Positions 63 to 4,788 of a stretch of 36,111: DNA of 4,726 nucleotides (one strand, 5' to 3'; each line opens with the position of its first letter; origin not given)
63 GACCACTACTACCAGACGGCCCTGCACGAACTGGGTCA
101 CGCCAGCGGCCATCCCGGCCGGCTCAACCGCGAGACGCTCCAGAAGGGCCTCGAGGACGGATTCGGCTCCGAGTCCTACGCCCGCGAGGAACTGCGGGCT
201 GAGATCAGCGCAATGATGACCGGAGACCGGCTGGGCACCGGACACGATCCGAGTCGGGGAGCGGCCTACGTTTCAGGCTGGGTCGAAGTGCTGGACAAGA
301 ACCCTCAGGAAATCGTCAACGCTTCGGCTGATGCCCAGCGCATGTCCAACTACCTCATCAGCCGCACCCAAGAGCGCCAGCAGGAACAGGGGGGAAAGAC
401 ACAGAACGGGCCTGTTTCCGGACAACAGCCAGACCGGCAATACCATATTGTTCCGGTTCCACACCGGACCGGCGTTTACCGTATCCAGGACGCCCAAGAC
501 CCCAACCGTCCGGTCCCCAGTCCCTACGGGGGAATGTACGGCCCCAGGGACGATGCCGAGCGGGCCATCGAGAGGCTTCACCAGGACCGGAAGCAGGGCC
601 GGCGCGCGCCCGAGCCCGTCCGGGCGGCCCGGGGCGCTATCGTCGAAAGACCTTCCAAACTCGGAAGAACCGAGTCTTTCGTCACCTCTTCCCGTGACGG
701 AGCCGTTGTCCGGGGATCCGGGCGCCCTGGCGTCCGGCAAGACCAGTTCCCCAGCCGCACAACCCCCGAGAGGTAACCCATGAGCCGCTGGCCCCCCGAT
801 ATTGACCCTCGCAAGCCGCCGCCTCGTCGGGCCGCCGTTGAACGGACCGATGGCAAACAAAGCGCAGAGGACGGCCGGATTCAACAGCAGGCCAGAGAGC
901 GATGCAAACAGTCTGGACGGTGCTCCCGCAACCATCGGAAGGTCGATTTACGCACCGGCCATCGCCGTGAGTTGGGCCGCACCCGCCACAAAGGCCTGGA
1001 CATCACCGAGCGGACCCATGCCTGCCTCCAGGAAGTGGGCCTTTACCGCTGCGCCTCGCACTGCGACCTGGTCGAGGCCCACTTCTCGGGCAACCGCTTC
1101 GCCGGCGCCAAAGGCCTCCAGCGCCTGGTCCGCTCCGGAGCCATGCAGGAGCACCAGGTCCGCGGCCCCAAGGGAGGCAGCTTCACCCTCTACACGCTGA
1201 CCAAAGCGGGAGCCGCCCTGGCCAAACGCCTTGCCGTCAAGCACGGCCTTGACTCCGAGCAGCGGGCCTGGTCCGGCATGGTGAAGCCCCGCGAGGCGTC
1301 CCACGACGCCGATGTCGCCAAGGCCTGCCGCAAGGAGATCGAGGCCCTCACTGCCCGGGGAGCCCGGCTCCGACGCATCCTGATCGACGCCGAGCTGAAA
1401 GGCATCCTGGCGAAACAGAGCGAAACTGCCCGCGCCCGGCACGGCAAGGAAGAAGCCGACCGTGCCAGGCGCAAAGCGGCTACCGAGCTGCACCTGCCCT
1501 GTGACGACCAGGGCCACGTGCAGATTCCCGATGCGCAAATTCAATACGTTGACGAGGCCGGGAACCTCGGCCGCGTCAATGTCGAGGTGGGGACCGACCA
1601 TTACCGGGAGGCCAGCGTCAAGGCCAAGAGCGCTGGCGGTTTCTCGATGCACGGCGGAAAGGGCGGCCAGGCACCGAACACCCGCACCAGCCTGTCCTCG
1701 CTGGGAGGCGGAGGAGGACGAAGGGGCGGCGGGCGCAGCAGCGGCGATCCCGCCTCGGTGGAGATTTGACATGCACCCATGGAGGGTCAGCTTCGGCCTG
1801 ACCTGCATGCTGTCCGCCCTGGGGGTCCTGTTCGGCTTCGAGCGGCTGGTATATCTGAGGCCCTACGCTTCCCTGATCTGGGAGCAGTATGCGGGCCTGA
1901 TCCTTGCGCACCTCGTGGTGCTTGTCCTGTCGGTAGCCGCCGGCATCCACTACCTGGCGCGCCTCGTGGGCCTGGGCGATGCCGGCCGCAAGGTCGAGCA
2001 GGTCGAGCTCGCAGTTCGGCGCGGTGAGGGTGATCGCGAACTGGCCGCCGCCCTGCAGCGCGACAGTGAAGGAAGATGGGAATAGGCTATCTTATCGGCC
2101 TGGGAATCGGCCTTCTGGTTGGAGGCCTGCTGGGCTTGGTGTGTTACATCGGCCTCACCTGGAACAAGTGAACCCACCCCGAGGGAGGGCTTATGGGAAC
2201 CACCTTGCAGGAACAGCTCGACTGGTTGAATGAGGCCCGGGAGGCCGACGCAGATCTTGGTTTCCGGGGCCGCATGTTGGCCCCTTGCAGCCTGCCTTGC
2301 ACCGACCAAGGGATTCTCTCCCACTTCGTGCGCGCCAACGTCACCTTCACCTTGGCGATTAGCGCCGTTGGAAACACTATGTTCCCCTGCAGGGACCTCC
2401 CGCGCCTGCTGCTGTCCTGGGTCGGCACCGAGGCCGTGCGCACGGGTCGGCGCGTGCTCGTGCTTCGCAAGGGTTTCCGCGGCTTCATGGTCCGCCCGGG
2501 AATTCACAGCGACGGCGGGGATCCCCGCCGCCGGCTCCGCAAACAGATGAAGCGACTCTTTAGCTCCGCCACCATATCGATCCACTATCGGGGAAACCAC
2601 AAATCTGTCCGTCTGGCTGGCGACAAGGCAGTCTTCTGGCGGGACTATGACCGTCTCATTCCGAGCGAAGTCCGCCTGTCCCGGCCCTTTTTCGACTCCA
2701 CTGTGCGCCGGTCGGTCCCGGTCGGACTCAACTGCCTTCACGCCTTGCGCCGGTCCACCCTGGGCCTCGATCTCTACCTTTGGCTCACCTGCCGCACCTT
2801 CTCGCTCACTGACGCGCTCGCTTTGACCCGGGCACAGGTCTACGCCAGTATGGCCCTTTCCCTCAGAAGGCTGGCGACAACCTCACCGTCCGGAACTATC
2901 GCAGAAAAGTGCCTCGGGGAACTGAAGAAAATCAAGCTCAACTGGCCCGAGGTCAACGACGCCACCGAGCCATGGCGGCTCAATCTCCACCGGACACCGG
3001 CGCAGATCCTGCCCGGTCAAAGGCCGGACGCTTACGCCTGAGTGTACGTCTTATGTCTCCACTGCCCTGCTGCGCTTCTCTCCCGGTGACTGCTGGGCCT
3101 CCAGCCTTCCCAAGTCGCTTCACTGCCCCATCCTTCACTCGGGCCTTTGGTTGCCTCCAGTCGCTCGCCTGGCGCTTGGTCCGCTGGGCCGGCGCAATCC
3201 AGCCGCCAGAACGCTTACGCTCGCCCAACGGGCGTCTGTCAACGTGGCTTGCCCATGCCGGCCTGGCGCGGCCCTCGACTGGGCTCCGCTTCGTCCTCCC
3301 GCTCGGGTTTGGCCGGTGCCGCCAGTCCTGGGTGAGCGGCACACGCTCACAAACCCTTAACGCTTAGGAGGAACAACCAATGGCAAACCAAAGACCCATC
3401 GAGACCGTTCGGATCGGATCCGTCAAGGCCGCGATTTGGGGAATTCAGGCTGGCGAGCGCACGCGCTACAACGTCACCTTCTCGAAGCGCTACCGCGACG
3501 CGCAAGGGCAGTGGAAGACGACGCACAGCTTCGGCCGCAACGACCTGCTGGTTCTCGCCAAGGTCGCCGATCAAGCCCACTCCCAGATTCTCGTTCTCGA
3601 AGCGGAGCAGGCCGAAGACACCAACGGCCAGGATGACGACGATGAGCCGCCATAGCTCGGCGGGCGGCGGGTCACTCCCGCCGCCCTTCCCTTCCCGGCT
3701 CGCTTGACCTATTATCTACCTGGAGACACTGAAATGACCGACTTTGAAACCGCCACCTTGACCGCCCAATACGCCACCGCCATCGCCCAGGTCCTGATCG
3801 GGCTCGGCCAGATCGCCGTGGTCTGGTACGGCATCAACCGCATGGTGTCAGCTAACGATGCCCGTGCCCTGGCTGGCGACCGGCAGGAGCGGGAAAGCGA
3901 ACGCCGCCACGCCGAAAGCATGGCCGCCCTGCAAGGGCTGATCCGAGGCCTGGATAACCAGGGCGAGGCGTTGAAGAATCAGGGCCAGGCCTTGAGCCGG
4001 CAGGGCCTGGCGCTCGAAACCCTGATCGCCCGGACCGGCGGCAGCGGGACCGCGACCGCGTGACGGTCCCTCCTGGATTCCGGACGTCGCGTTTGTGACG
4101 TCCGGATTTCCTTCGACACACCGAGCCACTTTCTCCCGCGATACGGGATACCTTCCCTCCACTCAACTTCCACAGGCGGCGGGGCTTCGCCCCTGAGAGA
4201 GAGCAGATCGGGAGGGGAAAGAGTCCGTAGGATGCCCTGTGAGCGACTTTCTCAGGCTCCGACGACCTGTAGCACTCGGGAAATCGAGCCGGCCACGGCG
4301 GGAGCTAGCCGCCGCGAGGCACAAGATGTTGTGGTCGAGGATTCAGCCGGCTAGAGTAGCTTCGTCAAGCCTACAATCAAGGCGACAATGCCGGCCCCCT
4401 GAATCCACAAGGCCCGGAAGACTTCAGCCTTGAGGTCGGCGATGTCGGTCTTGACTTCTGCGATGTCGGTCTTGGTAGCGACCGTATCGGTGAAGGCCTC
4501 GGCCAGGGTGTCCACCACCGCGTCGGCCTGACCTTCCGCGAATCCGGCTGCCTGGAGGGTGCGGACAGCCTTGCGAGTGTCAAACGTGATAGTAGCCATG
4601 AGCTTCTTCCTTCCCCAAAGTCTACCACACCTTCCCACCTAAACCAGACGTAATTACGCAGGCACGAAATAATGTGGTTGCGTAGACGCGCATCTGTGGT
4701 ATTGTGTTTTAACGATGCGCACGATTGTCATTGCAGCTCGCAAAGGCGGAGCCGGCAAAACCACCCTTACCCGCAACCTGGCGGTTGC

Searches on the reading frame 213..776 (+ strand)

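Call 56: search_protein_families(library=pfam, proteins=[window:213-776:+], max_evalue=0.01)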
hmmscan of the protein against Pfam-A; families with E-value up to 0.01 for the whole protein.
window:213-776:+ (187 aa): 1 family
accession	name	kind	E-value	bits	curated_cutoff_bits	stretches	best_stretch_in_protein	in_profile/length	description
PF18818.7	MPTase-PolyVal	-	0.0012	19.3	27.5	1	2-39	88-125/126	Zincin-like metallopeptidase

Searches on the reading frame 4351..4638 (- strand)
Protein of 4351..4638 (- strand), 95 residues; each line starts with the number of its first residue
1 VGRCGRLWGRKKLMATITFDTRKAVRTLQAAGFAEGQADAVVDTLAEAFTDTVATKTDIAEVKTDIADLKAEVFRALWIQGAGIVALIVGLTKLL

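Call 11: search_protein_families(library=pfam, proteins=[window:4351-4638:-], max_evalue=0.01)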
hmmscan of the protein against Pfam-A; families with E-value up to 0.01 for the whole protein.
window:4351-4638:- (95 aa): 2 families
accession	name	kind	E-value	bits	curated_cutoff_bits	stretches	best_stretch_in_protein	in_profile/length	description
PF07798.16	CCDC90-like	-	4e-08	33.7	33.5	1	19-53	1-35/175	Coiled-coil domain-containing protein 90-like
PF22733.1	NNH1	-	0.0015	19.1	27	1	22-76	56-116/177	NACHT N-terminal Helical domain 1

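Call 37: search_protein_families(library=ncbifam, proteins=[window:4351-4638:-], max_evalue=0.01)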
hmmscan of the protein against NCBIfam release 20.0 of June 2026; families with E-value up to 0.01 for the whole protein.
window:4351-4638:- (95 aa): 0 families
